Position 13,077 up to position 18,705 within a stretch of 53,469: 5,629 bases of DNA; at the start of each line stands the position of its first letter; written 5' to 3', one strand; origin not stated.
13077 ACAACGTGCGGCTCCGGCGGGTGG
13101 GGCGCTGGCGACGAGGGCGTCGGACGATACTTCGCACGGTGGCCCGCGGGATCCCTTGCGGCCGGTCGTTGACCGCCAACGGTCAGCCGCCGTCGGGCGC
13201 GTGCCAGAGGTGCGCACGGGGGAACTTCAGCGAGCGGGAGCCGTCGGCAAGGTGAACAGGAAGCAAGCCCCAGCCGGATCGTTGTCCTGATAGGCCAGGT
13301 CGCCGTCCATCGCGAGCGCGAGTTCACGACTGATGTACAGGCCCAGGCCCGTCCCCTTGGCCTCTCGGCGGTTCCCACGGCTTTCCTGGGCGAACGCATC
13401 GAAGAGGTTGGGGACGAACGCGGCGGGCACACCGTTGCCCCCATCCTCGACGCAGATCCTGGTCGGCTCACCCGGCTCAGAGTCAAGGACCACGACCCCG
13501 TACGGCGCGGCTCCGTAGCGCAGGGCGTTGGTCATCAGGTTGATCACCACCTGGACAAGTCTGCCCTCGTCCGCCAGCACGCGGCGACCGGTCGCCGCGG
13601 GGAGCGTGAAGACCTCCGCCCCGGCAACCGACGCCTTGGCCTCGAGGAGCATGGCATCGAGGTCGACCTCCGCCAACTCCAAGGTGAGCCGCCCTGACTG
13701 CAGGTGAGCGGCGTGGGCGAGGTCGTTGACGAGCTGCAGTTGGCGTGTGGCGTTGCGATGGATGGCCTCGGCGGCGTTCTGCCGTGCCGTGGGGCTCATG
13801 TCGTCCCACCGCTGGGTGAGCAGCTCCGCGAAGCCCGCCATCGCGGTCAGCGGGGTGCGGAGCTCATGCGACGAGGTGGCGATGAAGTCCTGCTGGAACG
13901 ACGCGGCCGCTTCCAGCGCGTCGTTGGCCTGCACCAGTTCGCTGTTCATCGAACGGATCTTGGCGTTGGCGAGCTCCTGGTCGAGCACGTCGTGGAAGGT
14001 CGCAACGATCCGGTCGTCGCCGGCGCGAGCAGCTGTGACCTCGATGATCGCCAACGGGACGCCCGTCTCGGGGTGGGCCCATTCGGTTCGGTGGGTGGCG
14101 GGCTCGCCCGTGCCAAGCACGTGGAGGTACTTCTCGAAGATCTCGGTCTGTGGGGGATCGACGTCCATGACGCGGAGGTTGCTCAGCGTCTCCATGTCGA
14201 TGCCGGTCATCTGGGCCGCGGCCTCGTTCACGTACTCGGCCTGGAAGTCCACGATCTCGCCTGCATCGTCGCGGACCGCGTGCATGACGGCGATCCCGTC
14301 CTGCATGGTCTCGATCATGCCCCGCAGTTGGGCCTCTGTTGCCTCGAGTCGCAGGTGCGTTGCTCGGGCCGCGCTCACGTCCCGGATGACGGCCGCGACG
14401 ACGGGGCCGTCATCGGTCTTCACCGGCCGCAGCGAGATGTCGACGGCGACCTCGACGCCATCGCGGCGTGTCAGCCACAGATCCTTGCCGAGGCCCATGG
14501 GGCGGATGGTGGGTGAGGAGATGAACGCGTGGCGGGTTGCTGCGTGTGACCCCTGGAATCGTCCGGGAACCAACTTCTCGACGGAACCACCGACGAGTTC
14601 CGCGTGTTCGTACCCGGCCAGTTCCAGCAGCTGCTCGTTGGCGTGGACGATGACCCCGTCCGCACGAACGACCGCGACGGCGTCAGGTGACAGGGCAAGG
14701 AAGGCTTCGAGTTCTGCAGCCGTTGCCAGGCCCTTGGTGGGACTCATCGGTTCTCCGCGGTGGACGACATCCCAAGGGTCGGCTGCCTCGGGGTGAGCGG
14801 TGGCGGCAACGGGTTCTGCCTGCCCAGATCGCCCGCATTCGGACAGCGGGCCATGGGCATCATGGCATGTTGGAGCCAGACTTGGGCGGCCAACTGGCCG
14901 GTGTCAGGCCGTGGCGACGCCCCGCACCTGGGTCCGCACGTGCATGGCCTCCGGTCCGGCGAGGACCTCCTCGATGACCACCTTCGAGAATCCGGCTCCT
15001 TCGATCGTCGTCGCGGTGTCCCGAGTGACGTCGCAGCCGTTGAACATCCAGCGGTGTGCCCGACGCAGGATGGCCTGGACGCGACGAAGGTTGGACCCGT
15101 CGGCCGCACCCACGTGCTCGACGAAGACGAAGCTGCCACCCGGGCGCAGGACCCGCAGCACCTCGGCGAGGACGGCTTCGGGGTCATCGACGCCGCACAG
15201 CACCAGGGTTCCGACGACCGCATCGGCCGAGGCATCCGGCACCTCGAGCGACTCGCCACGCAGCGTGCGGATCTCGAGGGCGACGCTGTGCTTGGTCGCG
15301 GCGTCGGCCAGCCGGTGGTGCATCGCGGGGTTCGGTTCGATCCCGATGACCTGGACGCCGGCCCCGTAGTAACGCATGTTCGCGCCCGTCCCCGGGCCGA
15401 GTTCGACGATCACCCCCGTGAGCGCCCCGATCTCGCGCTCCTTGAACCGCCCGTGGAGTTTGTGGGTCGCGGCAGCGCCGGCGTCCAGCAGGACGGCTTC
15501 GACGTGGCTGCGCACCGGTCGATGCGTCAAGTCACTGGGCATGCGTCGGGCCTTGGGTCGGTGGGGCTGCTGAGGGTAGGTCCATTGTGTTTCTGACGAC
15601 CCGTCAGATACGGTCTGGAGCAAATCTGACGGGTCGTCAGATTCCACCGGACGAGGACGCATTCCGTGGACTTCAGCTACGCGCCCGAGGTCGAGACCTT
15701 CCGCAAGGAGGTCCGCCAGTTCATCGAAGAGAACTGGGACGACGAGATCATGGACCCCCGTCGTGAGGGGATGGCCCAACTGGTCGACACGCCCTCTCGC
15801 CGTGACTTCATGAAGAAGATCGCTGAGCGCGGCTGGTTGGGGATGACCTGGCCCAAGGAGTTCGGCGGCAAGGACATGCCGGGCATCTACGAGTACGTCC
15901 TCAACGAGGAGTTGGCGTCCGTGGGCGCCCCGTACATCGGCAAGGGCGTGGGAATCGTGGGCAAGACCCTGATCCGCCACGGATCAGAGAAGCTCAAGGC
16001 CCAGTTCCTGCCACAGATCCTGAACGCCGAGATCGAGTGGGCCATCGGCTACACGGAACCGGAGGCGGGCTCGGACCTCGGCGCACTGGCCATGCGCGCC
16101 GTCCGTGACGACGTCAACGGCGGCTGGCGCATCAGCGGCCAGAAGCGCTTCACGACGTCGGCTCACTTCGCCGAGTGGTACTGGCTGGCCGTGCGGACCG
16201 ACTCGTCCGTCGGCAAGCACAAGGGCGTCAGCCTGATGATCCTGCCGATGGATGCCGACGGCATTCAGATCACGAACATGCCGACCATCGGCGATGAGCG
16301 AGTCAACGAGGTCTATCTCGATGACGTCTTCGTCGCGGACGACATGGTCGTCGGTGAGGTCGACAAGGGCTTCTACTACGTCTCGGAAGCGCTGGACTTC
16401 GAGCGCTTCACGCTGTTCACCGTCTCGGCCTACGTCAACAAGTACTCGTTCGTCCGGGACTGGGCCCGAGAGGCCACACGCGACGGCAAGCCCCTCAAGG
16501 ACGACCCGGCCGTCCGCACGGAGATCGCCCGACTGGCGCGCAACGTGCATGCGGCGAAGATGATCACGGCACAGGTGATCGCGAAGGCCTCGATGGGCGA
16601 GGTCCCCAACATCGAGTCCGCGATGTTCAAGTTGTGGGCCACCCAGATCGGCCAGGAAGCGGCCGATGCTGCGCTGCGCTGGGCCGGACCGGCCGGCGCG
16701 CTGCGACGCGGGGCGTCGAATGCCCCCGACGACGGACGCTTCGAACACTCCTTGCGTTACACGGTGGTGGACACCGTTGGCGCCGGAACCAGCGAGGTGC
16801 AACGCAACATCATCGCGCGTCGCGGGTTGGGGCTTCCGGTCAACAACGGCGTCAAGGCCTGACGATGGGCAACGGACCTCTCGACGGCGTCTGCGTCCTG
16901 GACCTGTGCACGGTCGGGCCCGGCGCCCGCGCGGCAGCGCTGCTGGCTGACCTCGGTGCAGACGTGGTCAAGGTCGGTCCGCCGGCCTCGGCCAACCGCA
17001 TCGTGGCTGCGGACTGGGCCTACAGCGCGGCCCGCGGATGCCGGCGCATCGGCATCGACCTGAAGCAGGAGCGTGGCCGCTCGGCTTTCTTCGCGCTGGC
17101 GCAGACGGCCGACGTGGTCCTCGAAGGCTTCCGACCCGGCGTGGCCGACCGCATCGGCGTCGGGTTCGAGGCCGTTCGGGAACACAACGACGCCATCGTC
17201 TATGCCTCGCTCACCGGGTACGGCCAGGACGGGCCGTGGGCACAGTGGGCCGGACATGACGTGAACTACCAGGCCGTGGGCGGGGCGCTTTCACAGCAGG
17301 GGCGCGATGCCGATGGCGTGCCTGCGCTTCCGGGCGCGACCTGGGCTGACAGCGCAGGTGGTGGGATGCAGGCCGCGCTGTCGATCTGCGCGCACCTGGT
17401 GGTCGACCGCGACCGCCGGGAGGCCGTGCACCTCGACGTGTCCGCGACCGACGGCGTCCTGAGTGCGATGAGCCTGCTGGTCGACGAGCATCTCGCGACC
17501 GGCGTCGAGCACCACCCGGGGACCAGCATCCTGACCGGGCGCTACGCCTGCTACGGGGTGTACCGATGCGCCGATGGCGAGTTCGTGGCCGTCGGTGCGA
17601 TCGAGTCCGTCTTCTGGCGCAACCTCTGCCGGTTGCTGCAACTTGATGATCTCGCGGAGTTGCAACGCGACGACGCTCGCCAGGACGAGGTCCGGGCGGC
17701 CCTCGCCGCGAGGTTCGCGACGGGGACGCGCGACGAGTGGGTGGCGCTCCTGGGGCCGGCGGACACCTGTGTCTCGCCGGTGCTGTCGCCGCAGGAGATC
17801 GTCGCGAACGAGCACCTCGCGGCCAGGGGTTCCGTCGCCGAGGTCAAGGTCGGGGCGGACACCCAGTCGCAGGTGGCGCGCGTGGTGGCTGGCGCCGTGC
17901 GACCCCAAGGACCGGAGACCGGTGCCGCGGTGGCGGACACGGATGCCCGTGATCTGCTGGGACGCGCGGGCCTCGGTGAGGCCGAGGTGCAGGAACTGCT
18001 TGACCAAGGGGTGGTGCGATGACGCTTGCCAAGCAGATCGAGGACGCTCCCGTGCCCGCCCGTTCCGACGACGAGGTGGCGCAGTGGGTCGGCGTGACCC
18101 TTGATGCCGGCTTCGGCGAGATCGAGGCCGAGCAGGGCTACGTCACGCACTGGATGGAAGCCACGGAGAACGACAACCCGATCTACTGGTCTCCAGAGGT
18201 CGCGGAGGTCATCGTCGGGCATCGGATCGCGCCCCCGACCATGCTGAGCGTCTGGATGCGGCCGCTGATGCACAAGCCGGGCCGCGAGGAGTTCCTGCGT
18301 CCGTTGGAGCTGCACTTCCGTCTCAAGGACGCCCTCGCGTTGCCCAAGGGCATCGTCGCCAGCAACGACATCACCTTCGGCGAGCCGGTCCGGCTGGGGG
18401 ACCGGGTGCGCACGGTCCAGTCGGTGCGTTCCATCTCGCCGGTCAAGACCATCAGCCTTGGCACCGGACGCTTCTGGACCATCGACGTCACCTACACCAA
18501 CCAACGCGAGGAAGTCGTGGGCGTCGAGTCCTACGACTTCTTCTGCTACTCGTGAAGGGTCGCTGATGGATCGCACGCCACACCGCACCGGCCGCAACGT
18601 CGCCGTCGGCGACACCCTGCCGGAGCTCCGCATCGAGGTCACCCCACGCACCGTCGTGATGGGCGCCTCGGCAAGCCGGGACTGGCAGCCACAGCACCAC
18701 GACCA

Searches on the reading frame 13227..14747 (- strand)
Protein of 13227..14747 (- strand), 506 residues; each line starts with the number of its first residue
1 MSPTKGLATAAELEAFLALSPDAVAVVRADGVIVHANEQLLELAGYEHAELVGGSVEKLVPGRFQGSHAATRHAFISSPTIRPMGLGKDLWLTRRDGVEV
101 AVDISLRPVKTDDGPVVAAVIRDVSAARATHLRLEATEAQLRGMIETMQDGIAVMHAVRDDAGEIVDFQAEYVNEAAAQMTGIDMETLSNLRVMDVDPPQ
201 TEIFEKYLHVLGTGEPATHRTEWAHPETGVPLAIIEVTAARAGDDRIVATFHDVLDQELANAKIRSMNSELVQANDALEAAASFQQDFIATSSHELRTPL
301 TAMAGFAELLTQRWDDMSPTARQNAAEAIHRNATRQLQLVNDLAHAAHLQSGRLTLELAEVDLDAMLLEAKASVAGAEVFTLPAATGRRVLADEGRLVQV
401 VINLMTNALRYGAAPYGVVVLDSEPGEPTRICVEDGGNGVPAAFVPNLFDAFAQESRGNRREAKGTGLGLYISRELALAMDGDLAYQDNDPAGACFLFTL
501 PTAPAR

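Call 11: search_protein_families(library=pfam, proteins=[window:13227-14747:-])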
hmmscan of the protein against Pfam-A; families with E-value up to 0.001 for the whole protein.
window:13227-14747:- (506 aa): 6 families
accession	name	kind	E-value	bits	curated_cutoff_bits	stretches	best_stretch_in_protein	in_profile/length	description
PF02518.31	HATPase_c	-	1e-21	77.9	26.4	1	393-503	2-110/111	Histidine kinase-, DNA gyrase B-, and HSP90-like ATPase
PF13426.13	PAS_9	-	1.2e-17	64.5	27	1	21-125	1-102/103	PAS domain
PF00512.31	HisKA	-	7.3e-15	55.2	26.9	1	285-351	2-65/66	His Kinase A (phospho-acceptor) domain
PF13188.13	PAS_8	-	2.6e-13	49.8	21.8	2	140-200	2-53/65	PAS domain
PF08448.16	PAS_4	-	7.3e-11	42.7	23.1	1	19-128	3-109/110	PAS fold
PF00989.32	PAS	-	6.6e-10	39.4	22.6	1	12-62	2-52/113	PAS fold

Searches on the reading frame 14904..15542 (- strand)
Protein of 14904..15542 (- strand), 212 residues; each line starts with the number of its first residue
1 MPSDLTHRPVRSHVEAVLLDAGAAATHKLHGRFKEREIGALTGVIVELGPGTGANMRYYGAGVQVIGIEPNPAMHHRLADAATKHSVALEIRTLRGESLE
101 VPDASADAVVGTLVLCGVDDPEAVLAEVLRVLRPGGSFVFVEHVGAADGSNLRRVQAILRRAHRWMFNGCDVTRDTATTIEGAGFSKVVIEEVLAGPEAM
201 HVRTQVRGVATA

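Call 11: search_protein_families(library=pfam, proteins=[window:14904-15542:-])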
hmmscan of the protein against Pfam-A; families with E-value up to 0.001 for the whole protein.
window:14904-15542:- (212 aa): 7 families
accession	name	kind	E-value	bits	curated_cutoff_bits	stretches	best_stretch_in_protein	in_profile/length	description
PF08241.18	Methyltransf_11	-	7.7e-19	68.6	21.2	1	47-140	2-95/95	Methyltransferase domain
PF13649.12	Methyltransf_25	-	9.9e-14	52.2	27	1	45-136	1-97/97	Methyltransferase domain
PF08242.18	Methyltransf_12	-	1.1e-12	48.9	30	1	46-137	1-97/98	Methyltransferase domain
PF13489.12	Methyltransf_23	-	3.5e-12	46.8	27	1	42-168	23-146/164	Methyltransferase domain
PF13847.12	Methyltransf_31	-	7.5e-07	29.4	27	1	46-147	8-114/145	Methyltransferase domain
PF01209.24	Ubie_methyltran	-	6.7e-06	26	20.1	1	60-143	70-154/233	ubiE/COQ5 methyltransferase family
PF20922.3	Anamorsin_N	-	0.00037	20.7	27.1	1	102-155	48-104/163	Anamorsin, N-terminal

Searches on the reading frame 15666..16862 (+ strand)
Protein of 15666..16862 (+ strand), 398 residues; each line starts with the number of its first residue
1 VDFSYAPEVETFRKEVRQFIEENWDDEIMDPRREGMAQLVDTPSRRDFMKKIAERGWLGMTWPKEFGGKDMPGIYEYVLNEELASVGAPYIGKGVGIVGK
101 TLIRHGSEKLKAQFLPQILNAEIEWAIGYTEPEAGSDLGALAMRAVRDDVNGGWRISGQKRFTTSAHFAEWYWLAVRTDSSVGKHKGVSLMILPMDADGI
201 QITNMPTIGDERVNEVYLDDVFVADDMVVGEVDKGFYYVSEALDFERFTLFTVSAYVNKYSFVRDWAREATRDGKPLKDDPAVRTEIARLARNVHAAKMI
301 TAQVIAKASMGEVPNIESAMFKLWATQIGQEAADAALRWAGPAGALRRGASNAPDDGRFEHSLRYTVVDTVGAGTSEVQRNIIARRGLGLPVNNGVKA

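Call 11: search_protein_families(library=pfam, proteins=[window:15666-16862:+])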
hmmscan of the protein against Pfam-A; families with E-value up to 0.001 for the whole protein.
window:15666-16862:+ (398 aa): 4 families
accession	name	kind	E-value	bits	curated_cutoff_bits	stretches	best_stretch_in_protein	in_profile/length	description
PF00441.29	Acyl-CoA_dh_1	-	9.3e-28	97.7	22.4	1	233-387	1-149/150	Acyl-CoA dehydrogenase, C-terminal domain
PF02771.21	Acyl-CoA_dh_N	-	5.3e-19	69.1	22.9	1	7-121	2-112/113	Acyl-CoA dehydrogenase, N-terminal domain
PF02770.24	Acyl-CoA_dh_M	-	3.7e-18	65.9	33.3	1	126-221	1-97/97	Acyl-CoA dehydrogenase, middle domain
PF08028.16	Acyl-CoA_dh_2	-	1.2e-05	26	22.7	1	264-345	19-110/134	Acyl-CoA dehydrogenase, C-terminal domain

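Call 17: find_encoding_contigs(protein=window:15666-16862:+, flank=10000, max_places=10)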
Protein window:15666-16862:+ (398 aa): 2 contigs read that carry it; 1 place shown.
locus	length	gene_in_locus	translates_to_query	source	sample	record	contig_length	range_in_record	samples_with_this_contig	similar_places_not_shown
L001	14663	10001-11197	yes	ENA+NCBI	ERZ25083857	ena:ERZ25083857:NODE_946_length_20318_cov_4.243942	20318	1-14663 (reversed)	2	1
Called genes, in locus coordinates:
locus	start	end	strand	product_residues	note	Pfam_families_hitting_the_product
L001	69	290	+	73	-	-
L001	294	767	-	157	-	PF00903:Glyoxalase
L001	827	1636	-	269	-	PF00106:adh_short, PF08659:KR, PF13561:adh_short_C2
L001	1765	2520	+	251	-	PF00926:DHBP_synthase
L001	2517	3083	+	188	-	PF03358:FMN_red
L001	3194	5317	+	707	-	PF00122:E1-E2_ATPase, PF00702:Hydrolase, PF12710:HAD (weak), PF08282:Hydrolase_3 (faint)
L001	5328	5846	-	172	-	PF18967:PycTM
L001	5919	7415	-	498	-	PF13200:DUF4015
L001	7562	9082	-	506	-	PF00989:PAS (faint), PF13188:PAS_8 (faint), PF08448:PAS_4, PF13426:PAS_9, PF00512:HisKA, PF02518:HATPase_c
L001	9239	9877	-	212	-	PF13489:Methyltransf_23, PF01209:Ubie_methyltran (faint), PF13847:Methyltransf_31 (weak), PF08241:Methyltransf_11, PF08242:Methyltransf_12, PF13649:Methyltransf_25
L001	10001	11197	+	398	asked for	PF02771:Acyl-CoA_dh_N, PF02770:Acyl-CoA_dh_M, PF00441:Acyl-CoA_dh_1, PF08028:Acyl-CoA_dh_2 (weak)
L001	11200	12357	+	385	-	PF02515:CoA_transf_3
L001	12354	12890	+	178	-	PF13452:FAS1_DH_region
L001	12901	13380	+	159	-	PF01575:MaoC_dehydratas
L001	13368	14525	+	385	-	PF02771:Acyl-CoA_dh_N, PF02770:Acyl-CoA_dh_M, PF00441:Acyl-CoA_dh_1, PF08028:Acyl-CoA_dh_2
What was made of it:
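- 15666..20190 (+): Target operon 1: acyl-CoA dehydrogenase, family III CoA-transferase, FAS1_DH/MaoC hydratase pair, acyl-CoA dehydrogenase. Calls 11 and 17.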

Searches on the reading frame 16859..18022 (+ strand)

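Call 11: search_protein_families(library=pfam, proteins=[window:16859-18022:+])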
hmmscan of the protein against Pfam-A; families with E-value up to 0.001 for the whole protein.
window:16859-18022:+ (387 aa): 1 family
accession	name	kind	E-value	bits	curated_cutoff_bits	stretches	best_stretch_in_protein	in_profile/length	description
PF02515.22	CoA_transf_3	-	5.4e-78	263.1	23.3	1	8-343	1-345/366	CoA-transferase family III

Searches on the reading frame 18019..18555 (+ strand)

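Call 11: search_protein_families(library=pfam, proteins=[window:18019-18555:+])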
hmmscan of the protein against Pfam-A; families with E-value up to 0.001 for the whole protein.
window:18019-18555:+ (178 aa): 1 family
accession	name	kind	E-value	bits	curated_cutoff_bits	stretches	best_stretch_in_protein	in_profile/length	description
PF13452.11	FAS1_DH_region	-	4.1e-14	53.3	22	1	23-167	2-129/132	FAS1-like, dehydratase domain region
